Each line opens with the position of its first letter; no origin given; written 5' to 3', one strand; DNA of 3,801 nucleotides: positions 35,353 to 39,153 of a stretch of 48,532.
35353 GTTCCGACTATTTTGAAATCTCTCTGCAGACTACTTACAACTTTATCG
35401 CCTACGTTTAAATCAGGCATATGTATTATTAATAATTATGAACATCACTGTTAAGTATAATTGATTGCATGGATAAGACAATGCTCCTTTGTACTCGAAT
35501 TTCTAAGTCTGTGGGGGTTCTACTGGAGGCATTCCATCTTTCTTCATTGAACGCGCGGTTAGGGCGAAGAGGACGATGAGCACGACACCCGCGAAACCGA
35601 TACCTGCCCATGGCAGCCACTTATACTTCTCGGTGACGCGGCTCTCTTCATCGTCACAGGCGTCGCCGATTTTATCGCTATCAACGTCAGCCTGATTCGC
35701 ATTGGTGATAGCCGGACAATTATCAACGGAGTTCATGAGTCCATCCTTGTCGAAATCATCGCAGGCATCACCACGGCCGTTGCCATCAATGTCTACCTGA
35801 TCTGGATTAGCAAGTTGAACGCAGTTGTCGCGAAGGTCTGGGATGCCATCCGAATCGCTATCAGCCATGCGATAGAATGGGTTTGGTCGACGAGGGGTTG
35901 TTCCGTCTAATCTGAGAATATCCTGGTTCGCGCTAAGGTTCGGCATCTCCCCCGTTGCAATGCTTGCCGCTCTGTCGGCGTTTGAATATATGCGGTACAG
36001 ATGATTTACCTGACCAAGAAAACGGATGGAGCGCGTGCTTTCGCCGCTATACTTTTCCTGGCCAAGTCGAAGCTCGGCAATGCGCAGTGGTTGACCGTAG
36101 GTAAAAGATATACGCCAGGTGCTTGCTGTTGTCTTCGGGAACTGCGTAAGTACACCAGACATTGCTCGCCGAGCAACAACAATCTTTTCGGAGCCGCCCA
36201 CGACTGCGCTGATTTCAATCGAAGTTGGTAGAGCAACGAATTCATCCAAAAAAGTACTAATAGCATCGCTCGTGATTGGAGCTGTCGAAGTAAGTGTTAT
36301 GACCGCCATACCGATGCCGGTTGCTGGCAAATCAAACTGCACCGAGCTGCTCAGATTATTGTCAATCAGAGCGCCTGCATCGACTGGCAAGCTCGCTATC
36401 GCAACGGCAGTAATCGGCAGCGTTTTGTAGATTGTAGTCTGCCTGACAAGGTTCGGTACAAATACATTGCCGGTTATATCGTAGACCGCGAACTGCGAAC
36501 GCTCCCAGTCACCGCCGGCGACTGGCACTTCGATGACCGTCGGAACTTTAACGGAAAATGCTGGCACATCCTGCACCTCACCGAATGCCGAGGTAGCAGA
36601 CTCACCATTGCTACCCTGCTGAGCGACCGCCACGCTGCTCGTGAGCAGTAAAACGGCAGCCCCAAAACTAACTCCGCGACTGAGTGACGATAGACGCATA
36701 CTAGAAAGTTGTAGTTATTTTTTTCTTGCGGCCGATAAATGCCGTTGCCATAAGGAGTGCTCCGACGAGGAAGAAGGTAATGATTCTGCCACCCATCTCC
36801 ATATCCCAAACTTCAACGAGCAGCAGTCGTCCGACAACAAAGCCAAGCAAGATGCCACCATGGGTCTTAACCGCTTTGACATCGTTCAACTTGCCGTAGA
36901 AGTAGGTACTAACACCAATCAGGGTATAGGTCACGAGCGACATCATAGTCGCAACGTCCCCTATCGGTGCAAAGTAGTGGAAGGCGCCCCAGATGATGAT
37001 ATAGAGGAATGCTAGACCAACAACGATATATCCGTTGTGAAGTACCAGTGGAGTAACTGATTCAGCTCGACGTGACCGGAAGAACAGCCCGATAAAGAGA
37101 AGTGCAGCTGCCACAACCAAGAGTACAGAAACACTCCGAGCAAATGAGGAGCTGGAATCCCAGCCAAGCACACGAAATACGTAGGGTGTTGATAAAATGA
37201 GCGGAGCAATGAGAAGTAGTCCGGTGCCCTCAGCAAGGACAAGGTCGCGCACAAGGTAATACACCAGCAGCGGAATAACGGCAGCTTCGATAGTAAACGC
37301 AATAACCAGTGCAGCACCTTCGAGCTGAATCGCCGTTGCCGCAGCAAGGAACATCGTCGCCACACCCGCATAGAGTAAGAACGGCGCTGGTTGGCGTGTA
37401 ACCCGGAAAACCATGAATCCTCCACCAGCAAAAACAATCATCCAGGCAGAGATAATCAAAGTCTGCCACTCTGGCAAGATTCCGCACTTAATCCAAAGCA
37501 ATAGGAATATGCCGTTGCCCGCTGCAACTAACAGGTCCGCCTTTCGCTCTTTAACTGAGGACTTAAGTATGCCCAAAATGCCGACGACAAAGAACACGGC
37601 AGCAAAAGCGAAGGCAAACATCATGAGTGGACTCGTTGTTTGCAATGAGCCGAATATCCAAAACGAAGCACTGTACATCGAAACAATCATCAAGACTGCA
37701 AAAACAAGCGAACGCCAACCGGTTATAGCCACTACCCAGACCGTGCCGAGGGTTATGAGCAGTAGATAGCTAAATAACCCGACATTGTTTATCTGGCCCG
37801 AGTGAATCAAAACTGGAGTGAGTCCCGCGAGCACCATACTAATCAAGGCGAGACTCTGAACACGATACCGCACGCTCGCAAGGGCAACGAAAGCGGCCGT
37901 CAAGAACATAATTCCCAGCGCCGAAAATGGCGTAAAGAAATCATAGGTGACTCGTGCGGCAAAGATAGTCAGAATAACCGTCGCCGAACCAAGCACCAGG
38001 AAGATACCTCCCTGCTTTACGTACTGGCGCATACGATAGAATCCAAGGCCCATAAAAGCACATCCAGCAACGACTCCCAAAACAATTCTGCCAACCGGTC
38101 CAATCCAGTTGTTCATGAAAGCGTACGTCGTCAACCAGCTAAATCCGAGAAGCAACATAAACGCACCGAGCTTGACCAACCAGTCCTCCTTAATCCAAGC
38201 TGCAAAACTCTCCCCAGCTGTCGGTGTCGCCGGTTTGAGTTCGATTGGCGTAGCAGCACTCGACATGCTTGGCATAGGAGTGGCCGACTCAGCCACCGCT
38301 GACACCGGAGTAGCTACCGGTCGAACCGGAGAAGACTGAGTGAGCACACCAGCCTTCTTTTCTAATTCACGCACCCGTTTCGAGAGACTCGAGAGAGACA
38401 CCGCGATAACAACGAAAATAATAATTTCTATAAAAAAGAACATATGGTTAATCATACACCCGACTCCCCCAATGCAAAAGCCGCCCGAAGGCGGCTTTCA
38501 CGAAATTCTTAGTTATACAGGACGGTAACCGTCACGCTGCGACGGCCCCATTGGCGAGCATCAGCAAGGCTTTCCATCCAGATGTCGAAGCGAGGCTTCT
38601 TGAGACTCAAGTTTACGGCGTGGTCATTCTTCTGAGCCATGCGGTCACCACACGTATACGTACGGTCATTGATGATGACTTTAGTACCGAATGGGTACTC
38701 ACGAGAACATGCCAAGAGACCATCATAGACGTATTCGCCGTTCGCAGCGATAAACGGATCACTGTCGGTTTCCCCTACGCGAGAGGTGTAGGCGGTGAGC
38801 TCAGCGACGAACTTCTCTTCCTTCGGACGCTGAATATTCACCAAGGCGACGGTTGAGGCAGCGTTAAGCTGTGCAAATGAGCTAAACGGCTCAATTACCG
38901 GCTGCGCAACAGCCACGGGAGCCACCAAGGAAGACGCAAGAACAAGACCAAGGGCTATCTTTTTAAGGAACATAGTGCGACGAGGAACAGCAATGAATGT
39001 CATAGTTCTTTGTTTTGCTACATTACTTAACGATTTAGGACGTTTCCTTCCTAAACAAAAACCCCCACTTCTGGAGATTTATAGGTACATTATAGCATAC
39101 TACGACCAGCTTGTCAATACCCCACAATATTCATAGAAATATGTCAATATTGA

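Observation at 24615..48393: Five G+C-rich, GC3-rich single-gene islands interleaved with housekeeping genes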

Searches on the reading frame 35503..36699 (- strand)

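Call 81: search_protein_families(library=pfam, proteins=[window:35503-36699:-], max_evalue=0.001)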
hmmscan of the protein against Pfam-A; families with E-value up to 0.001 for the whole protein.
window:35503-36699:- (398 aa): 1 family
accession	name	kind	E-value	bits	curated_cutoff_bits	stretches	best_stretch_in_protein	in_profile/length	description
PF02412.23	TSP_3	-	4.9e-15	55.3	25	2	303-336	2-36/36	Thrombospondin type 3 repeat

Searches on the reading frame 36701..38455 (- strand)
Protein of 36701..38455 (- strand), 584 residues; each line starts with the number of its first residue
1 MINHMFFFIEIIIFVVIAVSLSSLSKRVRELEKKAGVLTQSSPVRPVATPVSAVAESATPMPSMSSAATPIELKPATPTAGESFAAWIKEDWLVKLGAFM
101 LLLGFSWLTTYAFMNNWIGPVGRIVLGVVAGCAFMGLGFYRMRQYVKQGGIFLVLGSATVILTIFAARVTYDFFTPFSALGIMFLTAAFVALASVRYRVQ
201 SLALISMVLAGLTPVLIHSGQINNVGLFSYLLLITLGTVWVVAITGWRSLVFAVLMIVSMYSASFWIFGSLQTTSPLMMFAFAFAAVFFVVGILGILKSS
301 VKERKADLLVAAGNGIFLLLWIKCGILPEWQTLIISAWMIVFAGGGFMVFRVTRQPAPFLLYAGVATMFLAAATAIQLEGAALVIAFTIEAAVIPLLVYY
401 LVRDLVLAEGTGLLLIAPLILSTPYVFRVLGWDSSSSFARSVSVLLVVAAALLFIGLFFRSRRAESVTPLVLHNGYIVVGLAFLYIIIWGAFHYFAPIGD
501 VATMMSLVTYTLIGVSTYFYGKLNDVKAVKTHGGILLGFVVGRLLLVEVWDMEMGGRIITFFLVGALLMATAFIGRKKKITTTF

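Call 81: search_protein_families(library=pfam, proteins=[window:36701-38455:-], max_evalue=0.001)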
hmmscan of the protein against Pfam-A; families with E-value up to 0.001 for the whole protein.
window:36701-38455:- (584 aa): 1 family
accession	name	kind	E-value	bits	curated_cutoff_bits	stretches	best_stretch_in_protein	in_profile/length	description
PF10101.14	DUF2339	-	9.1e-34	117.7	33.6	1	90-419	2-336/659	Predicted membrane protein (DUF2339)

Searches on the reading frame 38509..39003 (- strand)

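Call 4: search_protein_families(library=pfam, proteins=[window:38509-39003:-], max_evalue=0.01)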
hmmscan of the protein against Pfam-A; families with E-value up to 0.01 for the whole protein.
window:38509-39003:- (164 aa): 1 family
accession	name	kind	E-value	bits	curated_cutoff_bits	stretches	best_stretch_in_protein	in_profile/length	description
PF06725.17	3D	-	0.0071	17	23.8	0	104-162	11-71/72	3D domain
